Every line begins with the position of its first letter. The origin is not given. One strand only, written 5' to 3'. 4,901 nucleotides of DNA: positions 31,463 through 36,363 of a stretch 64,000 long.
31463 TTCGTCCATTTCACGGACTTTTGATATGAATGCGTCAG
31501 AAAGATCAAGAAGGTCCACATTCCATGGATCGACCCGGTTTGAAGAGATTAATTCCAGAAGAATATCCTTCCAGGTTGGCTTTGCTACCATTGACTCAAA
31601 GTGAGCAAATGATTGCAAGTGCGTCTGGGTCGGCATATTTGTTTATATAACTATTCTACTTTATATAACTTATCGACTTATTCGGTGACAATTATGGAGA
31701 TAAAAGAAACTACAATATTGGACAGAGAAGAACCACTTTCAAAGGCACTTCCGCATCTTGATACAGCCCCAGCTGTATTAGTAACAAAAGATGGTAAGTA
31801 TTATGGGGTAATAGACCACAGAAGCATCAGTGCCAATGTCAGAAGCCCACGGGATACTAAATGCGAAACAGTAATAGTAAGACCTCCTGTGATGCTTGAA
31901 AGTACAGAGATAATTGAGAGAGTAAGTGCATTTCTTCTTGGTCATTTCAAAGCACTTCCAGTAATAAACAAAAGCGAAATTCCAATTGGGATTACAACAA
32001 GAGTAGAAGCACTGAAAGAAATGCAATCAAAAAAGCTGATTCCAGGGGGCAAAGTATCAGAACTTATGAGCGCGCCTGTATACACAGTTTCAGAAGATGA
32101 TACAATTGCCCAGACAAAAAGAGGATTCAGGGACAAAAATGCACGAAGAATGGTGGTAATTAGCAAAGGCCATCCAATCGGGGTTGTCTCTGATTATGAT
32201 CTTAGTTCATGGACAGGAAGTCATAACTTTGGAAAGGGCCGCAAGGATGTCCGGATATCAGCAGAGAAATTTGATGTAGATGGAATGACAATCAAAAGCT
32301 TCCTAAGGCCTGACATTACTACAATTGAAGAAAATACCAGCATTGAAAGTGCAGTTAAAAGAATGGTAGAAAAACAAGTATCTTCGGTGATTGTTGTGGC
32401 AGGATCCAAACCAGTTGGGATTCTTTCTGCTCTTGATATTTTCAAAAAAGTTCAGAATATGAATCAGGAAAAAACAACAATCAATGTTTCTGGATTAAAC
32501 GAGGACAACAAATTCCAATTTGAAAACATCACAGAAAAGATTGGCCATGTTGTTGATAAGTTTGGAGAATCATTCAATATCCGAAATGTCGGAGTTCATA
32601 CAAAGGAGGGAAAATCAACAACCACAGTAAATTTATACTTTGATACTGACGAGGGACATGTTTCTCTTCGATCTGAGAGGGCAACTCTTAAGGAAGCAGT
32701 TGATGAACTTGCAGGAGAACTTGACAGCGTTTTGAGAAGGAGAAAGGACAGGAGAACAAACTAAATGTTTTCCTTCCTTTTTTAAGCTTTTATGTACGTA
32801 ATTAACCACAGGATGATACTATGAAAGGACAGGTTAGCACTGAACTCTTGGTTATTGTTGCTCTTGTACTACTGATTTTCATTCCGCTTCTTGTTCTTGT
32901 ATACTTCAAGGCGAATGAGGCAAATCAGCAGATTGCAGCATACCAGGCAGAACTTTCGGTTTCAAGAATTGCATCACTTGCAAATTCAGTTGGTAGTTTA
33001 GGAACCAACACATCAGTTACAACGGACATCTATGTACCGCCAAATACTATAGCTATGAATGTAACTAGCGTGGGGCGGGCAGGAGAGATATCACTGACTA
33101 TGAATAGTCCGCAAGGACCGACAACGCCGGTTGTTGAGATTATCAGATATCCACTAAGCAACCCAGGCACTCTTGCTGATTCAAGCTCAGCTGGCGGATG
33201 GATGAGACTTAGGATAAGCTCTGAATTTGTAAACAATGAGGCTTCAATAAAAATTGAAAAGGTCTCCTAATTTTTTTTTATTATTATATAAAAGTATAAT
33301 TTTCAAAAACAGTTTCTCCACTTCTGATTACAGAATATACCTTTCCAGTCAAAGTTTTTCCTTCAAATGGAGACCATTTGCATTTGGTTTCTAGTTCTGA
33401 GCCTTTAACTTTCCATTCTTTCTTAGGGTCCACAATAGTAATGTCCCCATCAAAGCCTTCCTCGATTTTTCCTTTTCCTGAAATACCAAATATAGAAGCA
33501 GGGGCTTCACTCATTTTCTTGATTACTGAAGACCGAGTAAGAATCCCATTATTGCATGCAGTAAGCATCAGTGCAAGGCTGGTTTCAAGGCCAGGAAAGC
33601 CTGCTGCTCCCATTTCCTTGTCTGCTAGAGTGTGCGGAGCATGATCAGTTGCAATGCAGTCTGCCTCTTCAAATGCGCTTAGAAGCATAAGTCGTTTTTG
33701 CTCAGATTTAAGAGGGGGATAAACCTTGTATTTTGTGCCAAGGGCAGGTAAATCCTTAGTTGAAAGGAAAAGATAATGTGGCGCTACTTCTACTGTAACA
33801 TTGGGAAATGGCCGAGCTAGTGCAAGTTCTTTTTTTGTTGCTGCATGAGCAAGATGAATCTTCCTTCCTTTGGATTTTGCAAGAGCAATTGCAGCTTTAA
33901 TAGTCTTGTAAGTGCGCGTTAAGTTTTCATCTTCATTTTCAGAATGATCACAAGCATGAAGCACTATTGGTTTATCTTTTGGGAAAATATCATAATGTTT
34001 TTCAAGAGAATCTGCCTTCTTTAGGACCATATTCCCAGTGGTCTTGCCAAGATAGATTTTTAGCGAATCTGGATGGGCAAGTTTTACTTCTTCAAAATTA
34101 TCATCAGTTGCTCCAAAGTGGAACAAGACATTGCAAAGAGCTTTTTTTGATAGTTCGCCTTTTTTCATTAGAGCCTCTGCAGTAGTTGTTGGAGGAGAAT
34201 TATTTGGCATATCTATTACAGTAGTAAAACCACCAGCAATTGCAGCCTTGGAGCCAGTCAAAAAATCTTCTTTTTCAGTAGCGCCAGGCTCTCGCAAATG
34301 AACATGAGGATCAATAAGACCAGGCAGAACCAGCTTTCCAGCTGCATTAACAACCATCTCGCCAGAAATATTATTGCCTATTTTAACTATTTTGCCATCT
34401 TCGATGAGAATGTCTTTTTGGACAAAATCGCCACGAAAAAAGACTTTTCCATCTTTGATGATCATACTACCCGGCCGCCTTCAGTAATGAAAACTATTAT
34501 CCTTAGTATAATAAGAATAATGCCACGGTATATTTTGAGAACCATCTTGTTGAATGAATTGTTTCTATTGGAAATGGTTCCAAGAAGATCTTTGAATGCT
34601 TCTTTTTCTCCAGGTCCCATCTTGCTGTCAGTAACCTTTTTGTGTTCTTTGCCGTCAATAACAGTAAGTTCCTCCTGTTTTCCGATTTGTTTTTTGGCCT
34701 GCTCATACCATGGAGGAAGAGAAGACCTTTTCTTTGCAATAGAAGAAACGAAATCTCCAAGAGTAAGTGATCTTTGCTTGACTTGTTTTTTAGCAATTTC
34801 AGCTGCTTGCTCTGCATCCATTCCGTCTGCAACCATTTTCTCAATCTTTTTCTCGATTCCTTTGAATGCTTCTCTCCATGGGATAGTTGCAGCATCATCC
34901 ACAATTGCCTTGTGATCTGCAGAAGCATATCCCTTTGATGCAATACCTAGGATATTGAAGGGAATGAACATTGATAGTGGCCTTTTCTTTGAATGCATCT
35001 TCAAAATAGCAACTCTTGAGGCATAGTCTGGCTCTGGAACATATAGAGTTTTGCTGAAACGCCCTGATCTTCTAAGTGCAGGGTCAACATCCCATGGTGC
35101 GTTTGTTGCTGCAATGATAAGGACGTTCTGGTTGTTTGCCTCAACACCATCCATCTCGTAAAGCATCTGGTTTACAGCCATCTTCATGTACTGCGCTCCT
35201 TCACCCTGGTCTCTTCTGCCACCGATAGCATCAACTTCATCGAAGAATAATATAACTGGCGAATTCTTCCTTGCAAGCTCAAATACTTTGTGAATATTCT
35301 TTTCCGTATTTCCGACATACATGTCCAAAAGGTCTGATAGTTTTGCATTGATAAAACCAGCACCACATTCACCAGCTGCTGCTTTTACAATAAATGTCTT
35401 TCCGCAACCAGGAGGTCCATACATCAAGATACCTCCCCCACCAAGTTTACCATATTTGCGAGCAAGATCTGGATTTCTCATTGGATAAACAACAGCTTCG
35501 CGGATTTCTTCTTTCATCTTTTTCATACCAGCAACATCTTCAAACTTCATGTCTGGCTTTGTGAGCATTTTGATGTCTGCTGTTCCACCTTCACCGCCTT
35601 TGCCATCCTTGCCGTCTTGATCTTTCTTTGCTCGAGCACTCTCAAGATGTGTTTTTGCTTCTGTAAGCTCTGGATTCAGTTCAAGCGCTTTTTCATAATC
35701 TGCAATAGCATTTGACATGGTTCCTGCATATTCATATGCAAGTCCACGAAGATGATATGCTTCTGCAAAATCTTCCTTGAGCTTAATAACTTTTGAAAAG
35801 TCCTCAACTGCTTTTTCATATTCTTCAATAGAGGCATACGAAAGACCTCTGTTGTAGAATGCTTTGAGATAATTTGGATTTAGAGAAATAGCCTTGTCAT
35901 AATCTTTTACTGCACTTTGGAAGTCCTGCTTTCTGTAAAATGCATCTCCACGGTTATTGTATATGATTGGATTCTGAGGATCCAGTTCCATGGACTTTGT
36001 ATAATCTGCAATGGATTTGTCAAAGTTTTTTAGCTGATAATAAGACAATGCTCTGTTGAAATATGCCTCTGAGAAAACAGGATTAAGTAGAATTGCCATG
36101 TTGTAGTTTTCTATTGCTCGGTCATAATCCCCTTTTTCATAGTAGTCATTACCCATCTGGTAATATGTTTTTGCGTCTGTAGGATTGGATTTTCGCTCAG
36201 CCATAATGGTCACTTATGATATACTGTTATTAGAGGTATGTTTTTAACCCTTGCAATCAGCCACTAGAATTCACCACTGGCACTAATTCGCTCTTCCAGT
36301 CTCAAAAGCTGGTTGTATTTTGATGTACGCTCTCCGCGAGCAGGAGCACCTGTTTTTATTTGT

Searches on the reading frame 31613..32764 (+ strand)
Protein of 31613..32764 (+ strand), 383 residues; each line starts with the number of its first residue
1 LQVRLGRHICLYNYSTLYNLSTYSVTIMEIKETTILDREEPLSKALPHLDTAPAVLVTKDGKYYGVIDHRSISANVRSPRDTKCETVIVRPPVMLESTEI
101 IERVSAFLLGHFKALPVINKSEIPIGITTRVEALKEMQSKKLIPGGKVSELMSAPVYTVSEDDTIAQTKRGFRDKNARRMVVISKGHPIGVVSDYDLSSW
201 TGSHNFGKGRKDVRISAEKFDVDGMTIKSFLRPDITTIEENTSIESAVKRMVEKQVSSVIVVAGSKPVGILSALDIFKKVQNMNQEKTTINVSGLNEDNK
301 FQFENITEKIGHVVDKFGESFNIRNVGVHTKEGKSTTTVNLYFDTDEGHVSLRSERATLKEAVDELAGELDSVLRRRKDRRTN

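Call 82: search_protein_families(library=pfam, proteins=[window:31613-32764:+], max_evalue=0.01)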
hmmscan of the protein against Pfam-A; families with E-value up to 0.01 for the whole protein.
window:31613-32764:+ (383 aa): 2 families
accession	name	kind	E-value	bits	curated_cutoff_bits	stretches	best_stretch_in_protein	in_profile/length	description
PF00571.33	CBS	-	2.6e-26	92.1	24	2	227-280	1-55/57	CBS domain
PF02482.25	Ribosomal_S30AE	-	0.00025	22.2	23.7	1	305-381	17-87/88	Sigma 54 modulation protein / S30EA ribosomal protein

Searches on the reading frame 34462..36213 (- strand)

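Call 82: search_protein_families(library=pfam, proteins=[window:34462-36213:-], max_evalue=0.01)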
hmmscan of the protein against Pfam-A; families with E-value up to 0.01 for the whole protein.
window:34462-36213:- (583 aa): 26 families (the best 25 are shown)
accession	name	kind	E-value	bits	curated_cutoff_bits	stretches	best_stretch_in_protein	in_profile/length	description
PF00515.34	TPR_1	-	3.9e-46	153.5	27.8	5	49-81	2-34/34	Tetratricopeptide repeat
PF00004.35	AAA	-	1.5e-41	142.4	21.2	1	262-393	1-130/131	ATPase family associated with various cellular activities (AAA)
PF07719.23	TPR_2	-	7.7e-38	125.9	27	5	49-81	2-34/34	Tetratricopeptide repeat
PF13414.12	TPR_11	-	1.2e-37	127.7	26.8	4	21-61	1-41/42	TPR repeat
PF13181.12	TPR_8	-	2.2e-31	105.7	25.7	5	49-81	2-34/34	Tetratricopeptide repeat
PF13432.12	TPR_16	-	1.1e-22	80.5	32.7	3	18-82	1-65/65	Tetratricopeptide repeat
PF13431.12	TPR_17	-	1.6e-19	68.9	24.4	2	105-136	2-33/34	Tetratricopeptide repeat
PF13371.12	TPR_9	-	3.2e-19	69.1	35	2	24-84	5-65/73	Tetratricopeptide repeat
PF13424.12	TPR_12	-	3.1e-17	63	30.1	3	49-111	4-74/77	Tetratricopeptide repeat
PF13174.12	TPR_6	-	6.1e-13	48.9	26.3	0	49-79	1-31/33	Tetratricopeptide repeat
PF13428.12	TPR_14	-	8.3e-12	45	23.5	0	151-187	2-38/44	Tetratricopeptide repeat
PF25575.1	TPR_BSK1_C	-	1.7e-09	38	42.2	1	86-155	46-116/118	Serine/threonine-protein kinase BSK1-like, TPR repeats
PF14559.12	TPR_19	-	1.4e-06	29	25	0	25-69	2-46/68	Tetratricopeptide repeat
PF23914.1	TPR_CcmH_CycH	-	1.9e-05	25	42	0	59-145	61-150/158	Cytochrome c-type biogenesis protein H TPR domain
PF12895.13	ANAPC3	-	4e-05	24.3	27.2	1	4-69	11-77/82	Anaphase-promoting complex, cyclosome, subunit 3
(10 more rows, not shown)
